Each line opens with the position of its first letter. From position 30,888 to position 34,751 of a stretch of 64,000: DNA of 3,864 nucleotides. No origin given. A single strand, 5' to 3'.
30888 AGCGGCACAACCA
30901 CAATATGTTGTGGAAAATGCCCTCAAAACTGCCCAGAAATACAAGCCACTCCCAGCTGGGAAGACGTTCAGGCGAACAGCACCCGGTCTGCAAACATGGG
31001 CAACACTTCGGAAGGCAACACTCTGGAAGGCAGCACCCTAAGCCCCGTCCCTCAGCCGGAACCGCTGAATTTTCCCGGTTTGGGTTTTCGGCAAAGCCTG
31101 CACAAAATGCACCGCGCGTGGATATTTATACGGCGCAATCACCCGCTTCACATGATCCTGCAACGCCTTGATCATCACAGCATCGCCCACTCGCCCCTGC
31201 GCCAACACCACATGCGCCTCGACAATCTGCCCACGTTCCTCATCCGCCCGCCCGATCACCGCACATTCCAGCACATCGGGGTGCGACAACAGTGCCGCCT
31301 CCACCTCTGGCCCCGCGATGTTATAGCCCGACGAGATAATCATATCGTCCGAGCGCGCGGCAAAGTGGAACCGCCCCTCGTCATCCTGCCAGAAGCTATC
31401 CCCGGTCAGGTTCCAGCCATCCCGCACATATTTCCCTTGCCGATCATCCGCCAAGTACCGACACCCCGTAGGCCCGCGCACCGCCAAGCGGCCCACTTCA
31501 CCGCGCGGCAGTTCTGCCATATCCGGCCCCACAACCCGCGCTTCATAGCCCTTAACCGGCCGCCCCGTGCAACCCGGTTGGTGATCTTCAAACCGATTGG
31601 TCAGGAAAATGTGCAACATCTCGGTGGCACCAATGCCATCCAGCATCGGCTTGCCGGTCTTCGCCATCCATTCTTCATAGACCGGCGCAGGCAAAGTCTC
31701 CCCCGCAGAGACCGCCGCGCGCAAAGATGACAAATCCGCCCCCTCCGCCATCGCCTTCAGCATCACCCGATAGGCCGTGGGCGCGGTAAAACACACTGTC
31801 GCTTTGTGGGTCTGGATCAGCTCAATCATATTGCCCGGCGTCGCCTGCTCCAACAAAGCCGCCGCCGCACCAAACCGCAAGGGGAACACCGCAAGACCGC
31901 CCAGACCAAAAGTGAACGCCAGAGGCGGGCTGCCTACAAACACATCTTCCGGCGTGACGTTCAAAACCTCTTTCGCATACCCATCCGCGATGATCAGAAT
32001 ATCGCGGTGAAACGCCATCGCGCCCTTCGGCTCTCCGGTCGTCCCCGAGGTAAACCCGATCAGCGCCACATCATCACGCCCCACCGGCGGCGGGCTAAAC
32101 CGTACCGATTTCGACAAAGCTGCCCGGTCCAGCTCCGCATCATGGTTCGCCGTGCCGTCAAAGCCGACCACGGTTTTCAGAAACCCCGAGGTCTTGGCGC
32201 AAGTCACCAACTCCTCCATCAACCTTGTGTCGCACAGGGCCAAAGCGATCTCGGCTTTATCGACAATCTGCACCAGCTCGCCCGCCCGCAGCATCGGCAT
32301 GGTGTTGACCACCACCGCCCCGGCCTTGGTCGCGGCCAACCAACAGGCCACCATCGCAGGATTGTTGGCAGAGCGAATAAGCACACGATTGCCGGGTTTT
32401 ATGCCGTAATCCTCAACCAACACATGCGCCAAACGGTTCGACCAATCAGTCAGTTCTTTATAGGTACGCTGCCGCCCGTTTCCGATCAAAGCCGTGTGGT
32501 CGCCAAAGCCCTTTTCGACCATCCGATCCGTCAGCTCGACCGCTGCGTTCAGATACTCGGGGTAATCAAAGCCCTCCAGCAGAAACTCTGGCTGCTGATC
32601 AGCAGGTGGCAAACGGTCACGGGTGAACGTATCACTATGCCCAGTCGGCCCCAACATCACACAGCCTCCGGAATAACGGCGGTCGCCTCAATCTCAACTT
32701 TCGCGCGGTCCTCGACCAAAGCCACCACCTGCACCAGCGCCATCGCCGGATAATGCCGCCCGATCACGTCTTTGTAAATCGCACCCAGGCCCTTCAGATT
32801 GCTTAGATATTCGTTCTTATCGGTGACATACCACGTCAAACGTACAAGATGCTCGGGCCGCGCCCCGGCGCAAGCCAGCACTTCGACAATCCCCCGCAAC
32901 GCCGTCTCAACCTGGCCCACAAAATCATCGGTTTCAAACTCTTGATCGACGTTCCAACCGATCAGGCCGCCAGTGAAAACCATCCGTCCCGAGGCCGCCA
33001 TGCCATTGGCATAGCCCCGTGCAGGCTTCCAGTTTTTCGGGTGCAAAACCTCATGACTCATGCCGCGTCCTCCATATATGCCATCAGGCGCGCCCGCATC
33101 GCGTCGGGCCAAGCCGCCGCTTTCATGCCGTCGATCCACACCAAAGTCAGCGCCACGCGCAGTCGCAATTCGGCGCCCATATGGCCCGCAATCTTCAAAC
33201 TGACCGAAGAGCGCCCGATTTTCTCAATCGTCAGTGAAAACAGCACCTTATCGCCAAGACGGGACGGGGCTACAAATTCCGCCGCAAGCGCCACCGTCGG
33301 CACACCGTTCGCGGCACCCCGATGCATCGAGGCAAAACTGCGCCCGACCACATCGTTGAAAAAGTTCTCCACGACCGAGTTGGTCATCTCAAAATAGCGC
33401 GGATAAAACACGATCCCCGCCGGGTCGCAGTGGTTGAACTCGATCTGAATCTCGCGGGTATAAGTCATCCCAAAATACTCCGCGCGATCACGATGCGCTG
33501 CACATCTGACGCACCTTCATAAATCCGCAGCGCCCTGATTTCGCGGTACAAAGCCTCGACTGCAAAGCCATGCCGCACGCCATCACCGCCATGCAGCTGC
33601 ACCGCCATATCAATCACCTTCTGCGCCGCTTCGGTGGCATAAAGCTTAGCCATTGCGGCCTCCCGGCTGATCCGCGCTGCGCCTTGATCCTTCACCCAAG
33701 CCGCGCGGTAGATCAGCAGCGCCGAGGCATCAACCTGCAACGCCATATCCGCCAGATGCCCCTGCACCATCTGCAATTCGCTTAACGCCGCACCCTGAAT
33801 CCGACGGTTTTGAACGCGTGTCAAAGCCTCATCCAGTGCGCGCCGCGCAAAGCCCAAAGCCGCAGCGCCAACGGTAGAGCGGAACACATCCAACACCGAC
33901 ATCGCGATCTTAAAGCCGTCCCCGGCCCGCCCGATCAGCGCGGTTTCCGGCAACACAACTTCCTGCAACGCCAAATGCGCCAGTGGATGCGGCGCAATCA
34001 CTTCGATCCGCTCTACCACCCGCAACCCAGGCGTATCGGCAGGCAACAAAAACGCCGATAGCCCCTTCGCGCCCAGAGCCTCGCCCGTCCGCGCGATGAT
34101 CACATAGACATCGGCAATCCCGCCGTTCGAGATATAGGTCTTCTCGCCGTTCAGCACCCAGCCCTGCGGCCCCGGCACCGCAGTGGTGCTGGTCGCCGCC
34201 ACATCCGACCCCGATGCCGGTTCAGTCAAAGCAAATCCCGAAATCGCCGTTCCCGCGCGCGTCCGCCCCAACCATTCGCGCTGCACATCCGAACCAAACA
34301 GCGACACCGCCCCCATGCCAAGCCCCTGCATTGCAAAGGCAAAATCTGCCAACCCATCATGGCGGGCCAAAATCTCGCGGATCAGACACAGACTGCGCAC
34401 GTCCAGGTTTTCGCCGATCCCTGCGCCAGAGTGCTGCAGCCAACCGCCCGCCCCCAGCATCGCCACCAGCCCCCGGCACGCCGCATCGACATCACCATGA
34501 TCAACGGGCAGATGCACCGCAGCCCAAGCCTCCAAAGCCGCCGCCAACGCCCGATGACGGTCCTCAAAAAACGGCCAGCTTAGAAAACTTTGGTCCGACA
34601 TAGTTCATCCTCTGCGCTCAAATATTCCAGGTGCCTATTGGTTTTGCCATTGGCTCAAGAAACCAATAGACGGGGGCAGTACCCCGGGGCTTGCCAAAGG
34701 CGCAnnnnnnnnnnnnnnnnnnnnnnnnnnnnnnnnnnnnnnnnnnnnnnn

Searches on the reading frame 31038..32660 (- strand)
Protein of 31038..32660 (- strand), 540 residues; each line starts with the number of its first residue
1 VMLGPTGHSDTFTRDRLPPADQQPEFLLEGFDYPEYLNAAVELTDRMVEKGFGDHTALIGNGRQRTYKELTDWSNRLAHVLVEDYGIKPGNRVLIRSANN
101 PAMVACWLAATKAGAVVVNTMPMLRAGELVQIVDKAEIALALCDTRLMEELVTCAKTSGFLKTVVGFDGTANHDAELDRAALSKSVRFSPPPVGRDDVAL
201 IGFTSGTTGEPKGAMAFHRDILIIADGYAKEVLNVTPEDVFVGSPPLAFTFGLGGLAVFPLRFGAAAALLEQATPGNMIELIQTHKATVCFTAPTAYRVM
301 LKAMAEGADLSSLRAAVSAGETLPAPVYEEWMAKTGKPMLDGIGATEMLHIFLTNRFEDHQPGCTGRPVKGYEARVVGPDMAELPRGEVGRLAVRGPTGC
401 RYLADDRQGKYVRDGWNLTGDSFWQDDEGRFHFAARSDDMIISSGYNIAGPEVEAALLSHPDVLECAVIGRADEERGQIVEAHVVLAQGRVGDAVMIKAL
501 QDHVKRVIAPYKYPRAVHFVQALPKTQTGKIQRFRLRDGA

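Call 72: search_protein_families(library=pfam, proteins=[window:31038-32660:-], max_evalue=0.00001)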
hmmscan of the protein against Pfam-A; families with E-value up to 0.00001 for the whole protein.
window:31038-32660:- (540 aa): 2 families
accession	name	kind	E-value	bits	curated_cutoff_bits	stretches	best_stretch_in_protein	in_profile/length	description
PF00501.34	AMP-binding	-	1.5e-74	251.5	29.9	1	51-398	7-378/384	AMP-binding enzyme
PF13193.12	AMP-binding_C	-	3e-24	86.2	24.5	1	452-530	1-76/76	AMP-binding enzyme C-terminal domain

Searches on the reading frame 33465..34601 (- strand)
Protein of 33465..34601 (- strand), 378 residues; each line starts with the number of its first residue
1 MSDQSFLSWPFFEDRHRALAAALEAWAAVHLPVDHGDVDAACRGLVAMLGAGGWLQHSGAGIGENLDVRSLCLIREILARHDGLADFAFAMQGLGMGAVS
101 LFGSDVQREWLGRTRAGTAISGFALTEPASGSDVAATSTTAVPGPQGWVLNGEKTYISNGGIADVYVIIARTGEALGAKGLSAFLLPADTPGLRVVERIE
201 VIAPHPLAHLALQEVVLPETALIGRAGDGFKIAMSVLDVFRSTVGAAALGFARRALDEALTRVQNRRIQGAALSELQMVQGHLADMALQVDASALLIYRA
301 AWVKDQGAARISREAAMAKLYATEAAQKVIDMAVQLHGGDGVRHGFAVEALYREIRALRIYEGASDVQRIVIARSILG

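Call 72: search_protein_families(library=pfam, proteins=[window:33465-34601:-], max_evalue=0.00001)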
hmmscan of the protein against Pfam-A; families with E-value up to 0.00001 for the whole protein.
window:33465-34601:- (378 aa): 3 families
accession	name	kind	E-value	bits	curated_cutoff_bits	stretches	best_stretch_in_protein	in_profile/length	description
PF00441.29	Acyl-CoA_dh_1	-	1.2e-42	146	22.4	1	227-377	1-150/150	Acyl-CoA dehydrogenase, C-terminal domain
PF02770.24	Acyl-CoA_dh_M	-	1.9e-21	76.5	33.3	1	122-200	1-79/97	Acyl-CoA dehydrogenase, middle domain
PF08028.16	Acyl-CoA_dh_2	-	4.6e-15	56.5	22.7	1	243-365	2-133/134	Acyl-CoA dehydrogenase, C-terminal domain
